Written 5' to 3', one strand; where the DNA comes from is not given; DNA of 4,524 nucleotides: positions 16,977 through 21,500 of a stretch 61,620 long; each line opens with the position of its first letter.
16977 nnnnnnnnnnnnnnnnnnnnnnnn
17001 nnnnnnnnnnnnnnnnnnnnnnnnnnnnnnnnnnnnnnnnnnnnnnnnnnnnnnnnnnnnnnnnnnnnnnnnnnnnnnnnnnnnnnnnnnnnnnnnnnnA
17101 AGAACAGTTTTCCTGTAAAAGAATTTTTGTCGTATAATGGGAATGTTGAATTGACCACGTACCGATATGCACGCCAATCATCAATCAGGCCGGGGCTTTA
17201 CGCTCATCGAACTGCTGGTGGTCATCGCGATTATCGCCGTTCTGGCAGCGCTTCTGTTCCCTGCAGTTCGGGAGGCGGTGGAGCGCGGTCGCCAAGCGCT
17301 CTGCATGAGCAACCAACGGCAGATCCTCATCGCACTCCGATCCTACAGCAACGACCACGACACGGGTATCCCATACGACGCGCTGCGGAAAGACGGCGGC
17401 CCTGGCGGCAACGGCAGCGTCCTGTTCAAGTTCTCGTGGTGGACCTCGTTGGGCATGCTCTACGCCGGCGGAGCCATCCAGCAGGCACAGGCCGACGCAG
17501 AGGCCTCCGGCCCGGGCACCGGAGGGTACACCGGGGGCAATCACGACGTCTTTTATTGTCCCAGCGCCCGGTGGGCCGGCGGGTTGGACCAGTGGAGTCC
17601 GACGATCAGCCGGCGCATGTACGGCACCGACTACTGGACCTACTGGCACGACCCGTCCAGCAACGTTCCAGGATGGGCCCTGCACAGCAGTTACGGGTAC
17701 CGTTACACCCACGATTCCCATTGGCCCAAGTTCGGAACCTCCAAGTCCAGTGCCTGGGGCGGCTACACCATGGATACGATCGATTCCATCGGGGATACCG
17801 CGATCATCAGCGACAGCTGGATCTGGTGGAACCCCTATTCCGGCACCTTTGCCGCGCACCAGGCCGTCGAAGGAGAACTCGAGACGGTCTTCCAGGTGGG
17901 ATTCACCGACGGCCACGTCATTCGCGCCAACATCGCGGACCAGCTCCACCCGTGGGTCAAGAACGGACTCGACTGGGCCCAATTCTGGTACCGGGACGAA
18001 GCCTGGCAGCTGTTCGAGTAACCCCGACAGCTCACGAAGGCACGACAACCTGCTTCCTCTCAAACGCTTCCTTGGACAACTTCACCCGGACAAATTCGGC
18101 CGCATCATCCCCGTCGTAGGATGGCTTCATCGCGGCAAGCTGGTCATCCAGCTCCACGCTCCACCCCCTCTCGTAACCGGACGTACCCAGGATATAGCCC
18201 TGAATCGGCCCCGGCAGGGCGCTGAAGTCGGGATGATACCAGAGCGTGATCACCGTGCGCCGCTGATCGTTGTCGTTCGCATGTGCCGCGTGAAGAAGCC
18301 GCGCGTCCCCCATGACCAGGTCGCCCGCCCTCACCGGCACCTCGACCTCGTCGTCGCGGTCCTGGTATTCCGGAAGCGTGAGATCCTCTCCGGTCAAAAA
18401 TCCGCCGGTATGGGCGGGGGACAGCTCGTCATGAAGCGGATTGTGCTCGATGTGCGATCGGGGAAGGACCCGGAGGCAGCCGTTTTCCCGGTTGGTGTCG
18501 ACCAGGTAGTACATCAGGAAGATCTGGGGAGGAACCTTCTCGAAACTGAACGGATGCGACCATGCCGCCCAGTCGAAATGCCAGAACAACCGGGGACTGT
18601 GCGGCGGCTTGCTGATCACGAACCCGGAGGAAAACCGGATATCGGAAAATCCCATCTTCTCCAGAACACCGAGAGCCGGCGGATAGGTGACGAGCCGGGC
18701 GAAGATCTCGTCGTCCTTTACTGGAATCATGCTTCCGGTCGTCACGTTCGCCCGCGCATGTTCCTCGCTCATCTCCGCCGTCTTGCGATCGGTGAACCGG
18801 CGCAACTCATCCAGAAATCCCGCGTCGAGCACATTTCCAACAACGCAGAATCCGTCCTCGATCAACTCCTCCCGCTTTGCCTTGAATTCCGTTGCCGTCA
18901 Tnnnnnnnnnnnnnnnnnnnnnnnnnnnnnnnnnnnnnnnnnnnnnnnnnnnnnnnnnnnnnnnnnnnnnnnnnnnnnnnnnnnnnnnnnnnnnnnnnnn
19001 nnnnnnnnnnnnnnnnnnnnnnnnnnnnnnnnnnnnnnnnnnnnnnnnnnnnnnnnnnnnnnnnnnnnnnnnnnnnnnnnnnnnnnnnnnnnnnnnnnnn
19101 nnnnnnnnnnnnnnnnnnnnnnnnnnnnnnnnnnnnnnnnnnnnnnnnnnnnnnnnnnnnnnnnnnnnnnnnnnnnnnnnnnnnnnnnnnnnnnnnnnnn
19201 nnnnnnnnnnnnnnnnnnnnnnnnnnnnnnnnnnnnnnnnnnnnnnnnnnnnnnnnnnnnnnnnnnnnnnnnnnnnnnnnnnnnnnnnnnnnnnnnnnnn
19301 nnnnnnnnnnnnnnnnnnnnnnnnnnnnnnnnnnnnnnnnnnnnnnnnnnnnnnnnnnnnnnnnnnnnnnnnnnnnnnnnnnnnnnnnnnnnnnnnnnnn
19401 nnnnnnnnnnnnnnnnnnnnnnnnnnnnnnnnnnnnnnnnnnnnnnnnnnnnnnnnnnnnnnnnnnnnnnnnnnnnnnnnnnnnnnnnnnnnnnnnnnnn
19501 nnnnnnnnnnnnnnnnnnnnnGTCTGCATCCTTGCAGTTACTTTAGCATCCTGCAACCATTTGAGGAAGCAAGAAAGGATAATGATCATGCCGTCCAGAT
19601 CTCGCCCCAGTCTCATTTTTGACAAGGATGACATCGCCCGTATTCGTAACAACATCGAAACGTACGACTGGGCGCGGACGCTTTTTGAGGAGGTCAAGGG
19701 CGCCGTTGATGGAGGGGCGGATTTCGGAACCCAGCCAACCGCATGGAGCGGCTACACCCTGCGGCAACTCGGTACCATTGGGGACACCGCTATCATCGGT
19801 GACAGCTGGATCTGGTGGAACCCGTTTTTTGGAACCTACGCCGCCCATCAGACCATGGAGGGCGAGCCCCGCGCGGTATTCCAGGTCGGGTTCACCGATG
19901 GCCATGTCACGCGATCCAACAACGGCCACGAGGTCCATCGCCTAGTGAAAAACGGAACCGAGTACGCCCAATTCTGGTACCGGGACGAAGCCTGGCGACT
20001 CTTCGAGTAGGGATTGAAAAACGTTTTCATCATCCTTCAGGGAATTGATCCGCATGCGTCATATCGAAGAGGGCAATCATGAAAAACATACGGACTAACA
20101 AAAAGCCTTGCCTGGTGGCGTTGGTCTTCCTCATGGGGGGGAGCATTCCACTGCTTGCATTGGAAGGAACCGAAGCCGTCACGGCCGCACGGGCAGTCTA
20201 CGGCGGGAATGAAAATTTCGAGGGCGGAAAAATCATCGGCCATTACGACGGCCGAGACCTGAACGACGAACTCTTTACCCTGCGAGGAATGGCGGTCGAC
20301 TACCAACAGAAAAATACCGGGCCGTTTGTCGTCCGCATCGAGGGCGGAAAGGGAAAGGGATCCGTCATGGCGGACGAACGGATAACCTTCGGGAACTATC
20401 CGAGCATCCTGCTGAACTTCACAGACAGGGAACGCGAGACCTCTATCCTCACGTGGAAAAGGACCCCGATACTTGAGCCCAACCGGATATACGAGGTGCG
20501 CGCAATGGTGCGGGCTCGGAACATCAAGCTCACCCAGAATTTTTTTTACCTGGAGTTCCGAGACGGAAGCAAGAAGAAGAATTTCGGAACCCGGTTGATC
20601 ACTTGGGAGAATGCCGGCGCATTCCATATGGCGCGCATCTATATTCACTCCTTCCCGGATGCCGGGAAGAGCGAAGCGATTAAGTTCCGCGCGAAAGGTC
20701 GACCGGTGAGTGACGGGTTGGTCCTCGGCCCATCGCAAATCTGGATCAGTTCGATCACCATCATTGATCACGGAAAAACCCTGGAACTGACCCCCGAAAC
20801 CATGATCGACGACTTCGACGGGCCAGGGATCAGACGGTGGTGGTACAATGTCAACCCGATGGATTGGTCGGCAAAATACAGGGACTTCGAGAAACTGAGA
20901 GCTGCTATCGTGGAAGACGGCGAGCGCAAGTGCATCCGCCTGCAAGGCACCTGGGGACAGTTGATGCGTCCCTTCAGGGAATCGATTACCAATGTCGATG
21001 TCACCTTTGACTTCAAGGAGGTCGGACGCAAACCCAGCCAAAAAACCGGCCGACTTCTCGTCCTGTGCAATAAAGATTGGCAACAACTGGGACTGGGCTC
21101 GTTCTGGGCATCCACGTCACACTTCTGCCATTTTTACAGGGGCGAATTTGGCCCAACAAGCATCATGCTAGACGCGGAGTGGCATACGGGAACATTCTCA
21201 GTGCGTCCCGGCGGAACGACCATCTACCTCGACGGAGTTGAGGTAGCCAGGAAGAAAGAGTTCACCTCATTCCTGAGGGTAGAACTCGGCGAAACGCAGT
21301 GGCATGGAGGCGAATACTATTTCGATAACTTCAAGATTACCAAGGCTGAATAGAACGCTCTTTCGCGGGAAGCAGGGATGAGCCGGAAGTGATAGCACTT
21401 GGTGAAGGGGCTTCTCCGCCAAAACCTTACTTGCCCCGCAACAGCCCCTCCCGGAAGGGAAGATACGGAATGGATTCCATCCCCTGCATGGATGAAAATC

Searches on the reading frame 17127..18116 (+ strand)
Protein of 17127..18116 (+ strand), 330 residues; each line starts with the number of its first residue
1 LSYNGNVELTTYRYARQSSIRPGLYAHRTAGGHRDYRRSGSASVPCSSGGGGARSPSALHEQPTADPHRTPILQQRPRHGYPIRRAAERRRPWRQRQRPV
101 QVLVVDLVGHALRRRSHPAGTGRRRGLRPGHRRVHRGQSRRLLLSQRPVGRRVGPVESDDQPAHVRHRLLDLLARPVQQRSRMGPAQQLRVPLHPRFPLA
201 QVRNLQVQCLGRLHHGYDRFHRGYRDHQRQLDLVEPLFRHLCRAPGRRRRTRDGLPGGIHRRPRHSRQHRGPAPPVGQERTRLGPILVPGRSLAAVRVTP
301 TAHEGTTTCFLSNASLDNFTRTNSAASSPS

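Call 12: search_protein_families(library=pfam, proteins=[window:17127-18116:+], max_evalue=0.001)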
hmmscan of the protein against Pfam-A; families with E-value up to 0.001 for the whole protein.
window:17127-18116:+ (330 aa): 0 families

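Call 47: search_protein_families(library=pfam, proteins=[window:17167-18018:+], max_evalue=5)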
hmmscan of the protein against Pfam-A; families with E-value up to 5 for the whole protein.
window:17167-18018:+ (284 aa): 2 families
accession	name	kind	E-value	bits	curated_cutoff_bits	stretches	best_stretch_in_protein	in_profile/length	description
PF07963.17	N_methyl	-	1.9e-07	30.8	21.2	1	9-31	5-27/27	Prokaryotic N-terminal methylation motif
PF07596.16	SBP_bac_10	-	1.8e-06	28.7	23.3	1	39-166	5-134/268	Protein of unknown function (DUF1559)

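Call 48: search_protein_families(library=ncbifam, proteins=[window:17167-18018:+], max_evalue=0.01)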
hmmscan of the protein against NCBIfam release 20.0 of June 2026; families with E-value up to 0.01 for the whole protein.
window:17167-18018:+ (284 aa): 12 families
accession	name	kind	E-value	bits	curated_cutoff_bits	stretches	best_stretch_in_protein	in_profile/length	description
TIGR02532.1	IV_pilin_GFxxxE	domain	6.2e-08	32.2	16.3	1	9-30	2-23/24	prepilin-type N-terminal cleavage/methylation domain-containing protein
TIGR01710.1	typeII_sec_gspG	equivalog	1.6e-07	31.4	88.85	1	9-63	1-55/134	type II secretion system major pseudopilin GspG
NF041775.1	typeIV_PilA_Myxo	equivalog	2.1e-07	31.1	400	1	8-65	10-67/214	type IV pilin protein PilA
NF007862.0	PRK10574.1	equivalog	7.5e-07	29.4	138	1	8-39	4-35/145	prepilin peptidase-dependent pilin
TIGR01708.2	typeII_sec_gspH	equivalog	2.8e-06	27.4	80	1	9-38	2-31/169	type II secretion system minor pseudopilin GspH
NF040999.1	pilin_ComGC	equivalog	1.2e-05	25.5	75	1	9-40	2-33/84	competence type IV pilus major pilin ComGC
TIGR02596.1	TIGR02596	subfamily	6.6e-05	23.1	70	1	11-38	1-28/196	Verru_Chthon cassette protein D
NF041013.1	T4P_ComGE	equivalog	0.00011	22.3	49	1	9-40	4-35/83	competence type IV pilus minor pilin ComGE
NF007800.0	PRK10506.1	equivalog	0.00096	19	158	1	3-29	3-29/163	prepilin peptidase-dependent protein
TIGR01707.1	gspI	equivalog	0.0021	18.5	44.35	1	10-38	1-29/101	type II secretion system minor pseudopilin GspI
NF040982.1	ComGD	equivalog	0.0024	18.3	70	1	9-41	2-34/139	competence type IV pilus minor pilin ComGD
TIGR01711.1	gspJ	equivalog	0.0024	17.7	64.85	1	9-31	1-23/192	type II secretion system minor pseudopilin GspJ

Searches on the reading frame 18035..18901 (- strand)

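Call 80: search_protein_families(library=pfam, proteins=[window:18035-18901:-], max_evalue=0.1)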
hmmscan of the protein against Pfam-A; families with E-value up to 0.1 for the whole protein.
window:18035-18901:- (289 aa): 3 families
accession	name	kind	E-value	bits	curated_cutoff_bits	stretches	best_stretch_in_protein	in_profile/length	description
PF05721.19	PhyH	-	2e-21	77.7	22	1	15-216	3-212/213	Phytanoyl-CoA dioxygenase (PhyH)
PF13640.12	2OG-FeII_Oxy_3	-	0.0014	20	27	1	106-223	13-98/98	2OG-Fe(II) oxygenase superfamily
PF24230.1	Phage_zn_bind_6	-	0.014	16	27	1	237-267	11-41/71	Phage zinc binding domain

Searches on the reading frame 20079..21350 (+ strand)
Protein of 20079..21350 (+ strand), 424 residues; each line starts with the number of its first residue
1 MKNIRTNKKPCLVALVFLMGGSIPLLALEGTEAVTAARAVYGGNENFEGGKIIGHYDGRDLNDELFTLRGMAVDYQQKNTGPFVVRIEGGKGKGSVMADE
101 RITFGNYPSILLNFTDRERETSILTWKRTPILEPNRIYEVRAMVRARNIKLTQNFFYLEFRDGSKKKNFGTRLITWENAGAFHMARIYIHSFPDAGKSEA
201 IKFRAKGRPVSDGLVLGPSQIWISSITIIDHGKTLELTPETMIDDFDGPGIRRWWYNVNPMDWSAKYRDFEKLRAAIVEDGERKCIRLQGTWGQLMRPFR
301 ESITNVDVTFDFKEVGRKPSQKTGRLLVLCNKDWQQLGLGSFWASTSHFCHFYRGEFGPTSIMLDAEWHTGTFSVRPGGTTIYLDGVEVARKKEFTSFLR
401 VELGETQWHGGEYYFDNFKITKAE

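Call 13: search_protein_families(library=pfam, proteins=[window:20079-21350:+], max_evalue=0.001)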
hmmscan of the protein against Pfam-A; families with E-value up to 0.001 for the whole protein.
window:20079-21350:+ (424 aa): 0 families

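Call 47: search_protein_families(library=pfam, proteins=[window:20079-21350:+], max_evalue=5)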
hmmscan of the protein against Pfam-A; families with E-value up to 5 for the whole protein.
window:20079-21350:+ (424 aa): 1 family
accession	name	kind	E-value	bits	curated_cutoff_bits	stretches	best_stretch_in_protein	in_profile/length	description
PF13385.13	Laminin_G_3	-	0.029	15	27.6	1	364-400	77-113/151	Concanavalin A-like lectin/glucanases superfamily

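Call 48: search_protein_families(library=ncbifam, proteins=[window:20079-21350:+], max_evalue=0.01)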
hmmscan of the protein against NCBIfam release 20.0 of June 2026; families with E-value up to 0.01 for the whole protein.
window:20079-21350:+ (424 aa): 0 families
